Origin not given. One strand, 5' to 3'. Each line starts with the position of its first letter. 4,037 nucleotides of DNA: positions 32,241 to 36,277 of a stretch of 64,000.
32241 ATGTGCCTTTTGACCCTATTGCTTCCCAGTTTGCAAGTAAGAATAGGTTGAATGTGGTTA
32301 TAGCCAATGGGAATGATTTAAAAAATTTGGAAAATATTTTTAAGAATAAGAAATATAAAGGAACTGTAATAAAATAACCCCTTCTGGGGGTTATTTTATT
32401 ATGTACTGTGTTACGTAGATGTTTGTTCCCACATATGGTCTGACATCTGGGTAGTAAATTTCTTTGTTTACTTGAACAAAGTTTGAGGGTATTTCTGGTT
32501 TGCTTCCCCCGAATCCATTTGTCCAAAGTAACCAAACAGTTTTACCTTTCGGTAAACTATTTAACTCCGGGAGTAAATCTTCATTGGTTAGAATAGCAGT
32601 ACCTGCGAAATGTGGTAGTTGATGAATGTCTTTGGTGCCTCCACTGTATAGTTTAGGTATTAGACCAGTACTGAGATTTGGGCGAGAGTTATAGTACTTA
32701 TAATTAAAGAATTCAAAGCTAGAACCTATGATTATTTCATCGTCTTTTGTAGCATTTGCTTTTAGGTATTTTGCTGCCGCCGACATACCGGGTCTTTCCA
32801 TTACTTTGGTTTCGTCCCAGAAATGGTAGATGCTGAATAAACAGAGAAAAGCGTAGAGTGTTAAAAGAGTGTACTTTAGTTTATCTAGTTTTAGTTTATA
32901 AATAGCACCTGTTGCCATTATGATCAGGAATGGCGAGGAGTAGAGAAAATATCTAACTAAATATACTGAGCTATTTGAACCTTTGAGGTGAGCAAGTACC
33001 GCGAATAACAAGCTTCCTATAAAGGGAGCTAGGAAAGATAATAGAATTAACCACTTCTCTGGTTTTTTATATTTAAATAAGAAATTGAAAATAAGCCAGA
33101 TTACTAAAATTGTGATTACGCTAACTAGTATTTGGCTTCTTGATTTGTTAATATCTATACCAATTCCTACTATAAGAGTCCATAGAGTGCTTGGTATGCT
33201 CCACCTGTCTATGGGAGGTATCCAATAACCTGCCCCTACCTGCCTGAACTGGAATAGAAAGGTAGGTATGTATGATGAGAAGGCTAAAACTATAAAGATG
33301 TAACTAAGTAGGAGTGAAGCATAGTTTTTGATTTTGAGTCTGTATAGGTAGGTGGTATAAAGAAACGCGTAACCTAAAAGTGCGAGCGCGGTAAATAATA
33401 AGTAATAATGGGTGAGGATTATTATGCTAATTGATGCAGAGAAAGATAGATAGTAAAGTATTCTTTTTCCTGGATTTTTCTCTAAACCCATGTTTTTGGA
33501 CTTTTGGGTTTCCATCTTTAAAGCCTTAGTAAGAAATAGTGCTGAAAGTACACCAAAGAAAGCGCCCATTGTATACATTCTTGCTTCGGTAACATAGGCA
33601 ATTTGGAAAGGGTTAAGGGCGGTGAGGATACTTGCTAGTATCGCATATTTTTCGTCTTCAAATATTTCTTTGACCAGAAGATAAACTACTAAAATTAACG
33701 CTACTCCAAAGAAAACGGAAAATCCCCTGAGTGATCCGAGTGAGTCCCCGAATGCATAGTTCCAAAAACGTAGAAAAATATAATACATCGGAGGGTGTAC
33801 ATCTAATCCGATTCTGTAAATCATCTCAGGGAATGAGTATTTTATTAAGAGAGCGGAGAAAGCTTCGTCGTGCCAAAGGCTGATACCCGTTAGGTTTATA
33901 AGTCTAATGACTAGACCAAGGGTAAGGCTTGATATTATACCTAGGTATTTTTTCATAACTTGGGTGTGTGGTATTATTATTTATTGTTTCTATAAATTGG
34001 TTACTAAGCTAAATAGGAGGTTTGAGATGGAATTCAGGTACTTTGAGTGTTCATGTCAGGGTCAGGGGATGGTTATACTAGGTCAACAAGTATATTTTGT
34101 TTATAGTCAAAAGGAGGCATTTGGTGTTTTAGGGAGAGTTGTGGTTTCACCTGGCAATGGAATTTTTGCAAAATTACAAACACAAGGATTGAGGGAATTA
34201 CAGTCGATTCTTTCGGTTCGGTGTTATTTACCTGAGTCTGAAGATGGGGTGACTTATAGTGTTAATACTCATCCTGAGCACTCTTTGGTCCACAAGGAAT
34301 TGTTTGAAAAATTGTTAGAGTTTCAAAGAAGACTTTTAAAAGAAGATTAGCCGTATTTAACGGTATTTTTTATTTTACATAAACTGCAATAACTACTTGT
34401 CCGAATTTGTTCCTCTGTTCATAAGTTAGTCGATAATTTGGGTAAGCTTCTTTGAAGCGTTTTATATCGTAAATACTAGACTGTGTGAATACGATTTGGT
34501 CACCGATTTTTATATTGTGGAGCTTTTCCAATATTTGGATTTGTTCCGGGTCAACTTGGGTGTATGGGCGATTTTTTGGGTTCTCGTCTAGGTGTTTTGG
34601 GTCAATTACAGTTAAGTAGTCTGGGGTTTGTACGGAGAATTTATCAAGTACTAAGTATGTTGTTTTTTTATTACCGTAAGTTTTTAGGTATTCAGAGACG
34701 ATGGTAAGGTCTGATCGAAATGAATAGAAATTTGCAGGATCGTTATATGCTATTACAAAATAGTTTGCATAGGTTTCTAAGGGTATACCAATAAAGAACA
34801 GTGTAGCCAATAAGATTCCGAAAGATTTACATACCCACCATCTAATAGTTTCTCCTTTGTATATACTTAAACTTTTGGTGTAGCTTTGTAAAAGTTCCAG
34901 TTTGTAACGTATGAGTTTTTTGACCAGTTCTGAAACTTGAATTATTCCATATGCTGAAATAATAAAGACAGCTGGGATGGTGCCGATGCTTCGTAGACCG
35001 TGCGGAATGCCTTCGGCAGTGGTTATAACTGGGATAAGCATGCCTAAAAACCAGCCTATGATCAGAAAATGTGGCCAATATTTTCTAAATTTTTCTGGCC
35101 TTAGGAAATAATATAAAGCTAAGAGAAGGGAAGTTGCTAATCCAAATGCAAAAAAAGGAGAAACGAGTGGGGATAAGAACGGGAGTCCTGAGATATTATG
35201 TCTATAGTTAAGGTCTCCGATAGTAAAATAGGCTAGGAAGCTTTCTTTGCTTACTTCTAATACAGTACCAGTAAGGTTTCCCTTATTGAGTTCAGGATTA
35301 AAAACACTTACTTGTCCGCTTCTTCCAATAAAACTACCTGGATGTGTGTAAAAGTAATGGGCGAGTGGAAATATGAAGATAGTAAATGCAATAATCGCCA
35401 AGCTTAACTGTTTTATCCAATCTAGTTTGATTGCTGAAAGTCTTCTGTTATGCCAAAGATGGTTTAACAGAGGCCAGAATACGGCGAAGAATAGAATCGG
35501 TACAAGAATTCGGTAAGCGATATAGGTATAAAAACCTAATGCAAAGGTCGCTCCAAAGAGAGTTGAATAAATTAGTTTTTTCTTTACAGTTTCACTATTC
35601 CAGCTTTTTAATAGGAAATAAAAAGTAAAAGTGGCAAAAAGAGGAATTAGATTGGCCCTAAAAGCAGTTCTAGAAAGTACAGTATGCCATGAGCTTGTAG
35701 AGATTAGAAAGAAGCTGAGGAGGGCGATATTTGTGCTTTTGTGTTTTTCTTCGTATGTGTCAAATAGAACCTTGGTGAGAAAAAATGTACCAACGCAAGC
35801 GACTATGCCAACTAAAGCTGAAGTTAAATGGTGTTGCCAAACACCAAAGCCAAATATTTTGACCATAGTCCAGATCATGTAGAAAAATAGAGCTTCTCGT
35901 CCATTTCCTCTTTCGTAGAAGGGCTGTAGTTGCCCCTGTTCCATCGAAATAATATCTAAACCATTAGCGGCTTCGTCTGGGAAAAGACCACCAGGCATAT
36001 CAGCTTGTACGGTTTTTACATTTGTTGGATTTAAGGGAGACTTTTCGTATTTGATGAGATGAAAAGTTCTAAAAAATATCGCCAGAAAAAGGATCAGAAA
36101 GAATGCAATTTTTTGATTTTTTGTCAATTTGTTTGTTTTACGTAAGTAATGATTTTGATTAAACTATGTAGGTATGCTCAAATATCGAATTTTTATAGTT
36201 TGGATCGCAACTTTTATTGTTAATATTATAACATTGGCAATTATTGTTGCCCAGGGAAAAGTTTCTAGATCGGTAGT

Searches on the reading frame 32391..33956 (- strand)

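Call 70: search_protein_families(library=pfam, proteins=[window:32391-33956:-], max_evalue=0.00001)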
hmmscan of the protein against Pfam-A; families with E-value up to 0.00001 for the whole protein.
window:32391-33956:- (521 aa): 1 family
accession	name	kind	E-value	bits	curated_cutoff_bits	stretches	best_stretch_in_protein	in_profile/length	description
PF13231.12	PMT_2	-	9.1e-07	29.7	26.1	1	54-225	2-153/160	Dolichyl-phosphate-mannose-protein mannosyltransferase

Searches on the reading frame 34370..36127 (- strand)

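Call 70: search_protein_families(library=pfam, proteins=[window:34370-36127:-], max_evalue=0.00001)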
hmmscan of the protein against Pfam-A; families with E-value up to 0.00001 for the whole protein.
window:34370-36127:- (585 aa): 1 family
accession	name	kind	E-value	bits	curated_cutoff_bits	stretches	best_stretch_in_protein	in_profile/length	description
PF13231.12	PMT_2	-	4.3e-06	27.5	26.1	1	80-227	5-140/160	Dolichyl-phosphate-mannose-protein mannosyltransferase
